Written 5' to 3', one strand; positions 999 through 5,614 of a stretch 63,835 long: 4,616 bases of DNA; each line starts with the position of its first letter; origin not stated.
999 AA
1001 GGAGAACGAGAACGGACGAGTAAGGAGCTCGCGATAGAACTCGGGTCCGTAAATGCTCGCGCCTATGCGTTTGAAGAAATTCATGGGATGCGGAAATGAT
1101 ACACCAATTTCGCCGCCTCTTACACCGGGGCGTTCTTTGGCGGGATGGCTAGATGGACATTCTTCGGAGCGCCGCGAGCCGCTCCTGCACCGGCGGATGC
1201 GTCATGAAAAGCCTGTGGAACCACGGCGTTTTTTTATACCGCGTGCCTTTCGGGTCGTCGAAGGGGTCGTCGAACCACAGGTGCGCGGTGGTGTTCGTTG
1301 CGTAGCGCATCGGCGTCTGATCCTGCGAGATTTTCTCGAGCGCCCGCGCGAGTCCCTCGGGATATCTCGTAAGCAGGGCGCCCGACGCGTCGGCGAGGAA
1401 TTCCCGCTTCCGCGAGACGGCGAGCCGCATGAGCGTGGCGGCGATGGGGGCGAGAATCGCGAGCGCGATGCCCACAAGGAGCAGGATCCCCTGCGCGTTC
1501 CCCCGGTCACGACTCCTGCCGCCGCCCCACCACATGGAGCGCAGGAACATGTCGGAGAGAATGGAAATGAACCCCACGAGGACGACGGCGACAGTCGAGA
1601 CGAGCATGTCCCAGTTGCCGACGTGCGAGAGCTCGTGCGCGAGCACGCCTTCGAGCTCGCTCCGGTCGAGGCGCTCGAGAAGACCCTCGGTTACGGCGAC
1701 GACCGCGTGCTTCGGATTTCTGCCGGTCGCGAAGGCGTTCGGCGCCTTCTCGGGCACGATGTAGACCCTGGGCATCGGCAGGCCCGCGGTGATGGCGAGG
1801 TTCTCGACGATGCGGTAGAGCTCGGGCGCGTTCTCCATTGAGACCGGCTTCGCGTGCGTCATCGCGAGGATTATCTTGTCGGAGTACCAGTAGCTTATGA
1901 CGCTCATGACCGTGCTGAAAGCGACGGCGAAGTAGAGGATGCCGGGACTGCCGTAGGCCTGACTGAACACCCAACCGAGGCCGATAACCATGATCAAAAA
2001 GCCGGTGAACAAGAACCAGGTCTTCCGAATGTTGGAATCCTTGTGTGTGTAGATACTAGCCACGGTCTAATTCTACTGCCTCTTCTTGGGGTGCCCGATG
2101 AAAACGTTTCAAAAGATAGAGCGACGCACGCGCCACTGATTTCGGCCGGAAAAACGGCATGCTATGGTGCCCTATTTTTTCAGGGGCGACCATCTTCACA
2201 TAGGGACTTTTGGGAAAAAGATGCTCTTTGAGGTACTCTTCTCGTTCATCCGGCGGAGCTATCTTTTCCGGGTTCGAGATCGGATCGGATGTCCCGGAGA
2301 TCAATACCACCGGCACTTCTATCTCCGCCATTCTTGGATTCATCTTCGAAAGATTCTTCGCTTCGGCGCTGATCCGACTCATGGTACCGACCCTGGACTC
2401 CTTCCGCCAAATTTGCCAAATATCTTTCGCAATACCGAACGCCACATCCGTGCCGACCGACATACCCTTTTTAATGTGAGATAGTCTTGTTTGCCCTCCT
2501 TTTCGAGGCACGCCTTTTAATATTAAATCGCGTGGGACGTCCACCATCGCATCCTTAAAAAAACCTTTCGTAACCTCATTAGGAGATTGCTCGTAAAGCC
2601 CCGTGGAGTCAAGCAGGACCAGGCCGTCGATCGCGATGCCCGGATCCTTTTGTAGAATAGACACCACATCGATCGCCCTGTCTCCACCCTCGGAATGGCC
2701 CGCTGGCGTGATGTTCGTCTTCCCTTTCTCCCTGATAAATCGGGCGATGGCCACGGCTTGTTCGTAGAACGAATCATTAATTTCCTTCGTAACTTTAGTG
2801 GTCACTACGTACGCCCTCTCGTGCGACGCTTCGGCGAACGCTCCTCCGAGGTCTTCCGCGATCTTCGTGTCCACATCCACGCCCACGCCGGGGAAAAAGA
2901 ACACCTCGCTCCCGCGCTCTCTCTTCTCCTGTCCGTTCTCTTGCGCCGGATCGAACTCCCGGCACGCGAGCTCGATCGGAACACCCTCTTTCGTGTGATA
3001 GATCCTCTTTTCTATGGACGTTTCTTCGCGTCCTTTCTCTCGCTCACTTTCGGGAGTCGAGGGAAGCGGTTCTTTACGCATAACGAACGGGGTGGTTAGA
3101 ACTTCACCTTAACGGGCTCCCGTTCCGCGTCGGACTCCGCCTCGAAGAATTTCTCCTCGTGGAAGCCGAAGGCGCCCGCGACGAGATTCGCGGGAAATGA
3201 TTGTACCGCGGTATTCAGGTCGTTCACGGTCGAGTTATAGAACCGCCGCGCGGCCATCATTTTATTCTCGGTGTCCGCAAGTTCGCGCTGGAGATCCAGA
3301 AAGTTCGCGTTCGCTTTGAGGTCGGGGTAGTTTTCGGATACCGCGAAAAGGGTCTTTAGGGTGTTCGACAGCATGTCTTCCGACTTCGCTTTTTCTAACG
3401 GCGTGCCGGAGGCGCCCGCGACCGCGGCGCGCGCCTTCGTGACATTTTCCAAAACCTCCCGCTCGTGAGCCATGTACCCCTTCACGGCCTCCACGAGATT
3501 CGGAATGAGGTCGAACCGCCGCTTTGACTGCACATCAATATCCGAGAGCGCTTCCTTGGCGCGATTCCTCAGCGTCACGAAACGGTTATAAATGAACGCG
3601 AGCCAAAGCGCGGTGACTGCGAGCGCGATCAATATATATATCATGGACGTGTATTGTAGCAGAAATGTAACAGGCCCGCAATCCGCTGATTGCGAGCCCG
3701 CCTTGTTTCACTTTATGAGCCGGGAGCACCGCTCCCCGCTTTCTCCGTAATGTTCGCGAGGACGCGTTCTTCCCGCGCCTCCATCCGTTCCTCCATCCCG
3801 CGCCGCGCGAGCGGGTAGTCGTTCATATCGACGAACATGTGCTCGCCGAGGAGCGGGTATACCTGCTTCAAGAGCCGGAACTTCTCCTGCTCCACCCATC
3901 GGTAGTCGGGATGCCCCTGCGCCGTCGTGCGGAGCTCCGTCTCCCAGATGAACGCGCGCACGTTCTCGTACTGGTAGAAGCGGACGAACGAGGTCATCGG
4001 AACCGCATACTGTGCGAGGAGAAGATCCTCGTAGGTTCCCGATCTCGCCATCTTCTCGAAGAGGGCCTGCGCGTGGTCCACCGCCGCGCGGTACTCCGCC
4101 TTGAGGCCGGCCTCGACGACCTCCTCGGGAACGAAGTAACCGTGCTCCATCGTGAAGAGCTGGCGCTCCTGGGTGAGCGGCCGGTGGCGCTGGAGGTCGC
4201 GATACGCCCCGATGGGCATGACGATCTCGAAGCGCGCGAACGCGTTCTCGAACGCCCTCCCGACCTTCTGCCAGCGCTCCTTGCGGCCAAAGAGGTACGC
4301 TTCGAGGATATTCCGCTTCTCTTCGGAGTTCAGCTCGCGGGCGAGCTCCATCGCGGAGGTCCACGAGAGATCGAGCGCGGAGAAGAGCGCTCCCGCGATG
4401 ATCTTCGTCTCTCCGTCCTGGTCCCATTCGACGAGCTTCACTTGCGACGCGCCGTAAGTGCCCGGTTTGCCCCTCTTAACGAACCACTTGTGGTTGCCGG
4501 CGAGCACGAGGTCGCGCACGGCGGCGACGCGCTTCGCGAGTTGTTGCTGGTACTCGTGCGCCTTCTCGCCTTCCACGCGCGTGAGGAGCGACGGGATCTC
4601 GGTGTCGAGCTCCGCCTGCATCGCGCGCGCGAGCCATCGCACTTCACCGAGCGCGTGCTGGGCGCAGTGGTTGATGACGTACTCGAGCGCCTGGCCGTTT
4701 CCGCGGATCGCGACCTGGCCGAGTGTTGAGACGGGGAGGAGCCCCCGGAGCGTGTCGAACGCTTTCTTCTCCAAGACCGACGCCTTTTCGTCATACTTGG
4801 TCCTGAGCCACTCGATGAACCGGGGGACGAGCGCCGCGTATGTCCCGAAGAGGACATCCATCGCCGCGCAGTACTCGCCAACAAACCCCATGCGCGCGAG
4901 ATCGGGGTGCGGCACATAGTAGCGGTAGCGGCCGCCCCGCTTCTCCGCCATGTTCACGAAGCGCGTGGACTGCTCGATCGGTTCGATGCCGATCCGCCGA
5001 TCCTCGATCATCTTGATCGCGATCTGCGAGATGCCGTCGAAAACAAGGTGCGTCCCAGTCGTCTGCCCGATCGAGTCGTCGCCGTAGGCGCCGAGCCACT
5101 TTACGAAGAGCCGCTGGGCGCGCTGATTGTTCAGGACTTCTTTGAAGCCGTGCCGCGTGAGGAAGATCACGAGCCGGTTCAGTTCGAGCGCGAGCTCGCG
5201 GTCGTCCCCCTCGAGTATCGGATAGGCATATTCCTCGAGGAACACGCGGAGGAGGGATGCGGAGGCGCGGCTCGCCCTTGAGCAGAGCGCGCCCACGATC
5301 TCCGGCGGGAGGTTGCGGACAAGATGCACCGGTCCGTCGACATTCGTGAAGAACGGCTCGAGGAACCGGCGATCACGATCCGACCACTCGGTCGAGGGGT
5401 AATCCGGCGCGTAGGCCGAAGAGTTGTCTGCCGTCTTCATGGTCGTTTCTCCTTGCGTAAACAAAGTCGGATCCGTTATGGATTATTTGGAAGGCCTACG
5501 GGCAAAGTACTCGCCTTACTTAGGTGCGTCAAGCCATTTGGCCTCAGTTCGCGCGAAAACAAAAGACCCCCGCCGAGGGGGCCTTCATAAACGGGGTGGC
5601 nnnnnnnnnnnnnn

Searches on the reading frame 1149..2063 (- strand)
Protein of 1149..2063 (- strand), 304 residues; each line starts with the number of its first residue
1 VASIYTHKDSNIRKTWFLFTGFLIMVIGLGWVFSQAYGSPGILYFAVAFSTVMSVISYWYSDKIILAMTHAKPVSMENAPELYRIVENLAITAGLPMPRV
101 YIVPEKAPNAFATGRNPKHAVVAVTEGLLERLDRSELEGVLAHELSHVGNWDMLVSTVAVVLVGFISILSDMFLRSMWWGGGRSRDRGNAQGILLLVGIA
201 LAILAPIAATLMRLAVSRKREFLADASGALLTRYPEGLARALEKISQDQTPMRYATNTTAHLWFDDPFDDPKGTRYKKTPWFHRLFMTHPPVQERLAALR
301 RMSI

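Call 79: search_protein_families(library=pfam, proteins=[window:1149-2063:-], max_evalue=0.001)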
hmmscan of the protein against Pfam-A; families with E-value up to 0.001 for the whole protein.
window:1149-2063:- (304 aa): 1 family
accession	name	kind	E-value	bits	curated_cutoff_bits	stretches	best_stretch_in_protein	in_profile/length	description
PF01435.24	Peptidase_M48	-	1.7e-33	116.5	20.3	1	78-302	3-185/186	Peptidase family M48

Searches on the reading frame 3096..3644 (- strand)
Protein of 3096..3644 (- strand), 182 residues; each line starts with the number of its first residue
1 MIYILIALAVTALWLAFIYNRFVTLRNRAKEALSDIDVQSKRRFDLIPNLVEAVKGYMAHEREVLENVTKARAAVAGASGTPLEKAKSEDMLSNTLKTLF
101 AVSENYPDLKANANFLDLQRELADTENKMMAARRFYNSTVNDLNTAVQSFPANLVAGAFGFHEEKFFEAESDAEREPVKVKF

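Call 79: search_protein_families(library=pfam, proteins=[window:3096-3644:-], max_evalue=0.001)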
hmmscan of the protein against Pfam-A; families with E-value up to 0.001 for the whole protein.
window:3096-3644:- (182 aa): 1 family
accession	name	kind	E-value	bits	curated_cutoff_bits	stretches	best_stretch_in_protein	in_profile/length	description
PF04011.17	LemA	-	5.9e-59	198.6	26.2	1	32-182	1-149/149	LemA family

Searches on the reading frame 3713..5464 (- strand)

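Call 79: search_protein_families(library=pfam, proteins=[window:3713-5464:-], max_evalue=0.001)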
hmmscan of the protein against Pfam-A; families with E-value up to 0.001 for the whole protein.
window:3713-5464:- (583 aa): 1 family
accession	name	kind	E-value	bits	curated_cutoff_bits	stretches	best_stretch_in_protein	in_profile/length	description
PF02511.20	Thy1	-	3.4e-31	109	24.8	2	363-537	16-190/191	Thymidylate synthase complementing protein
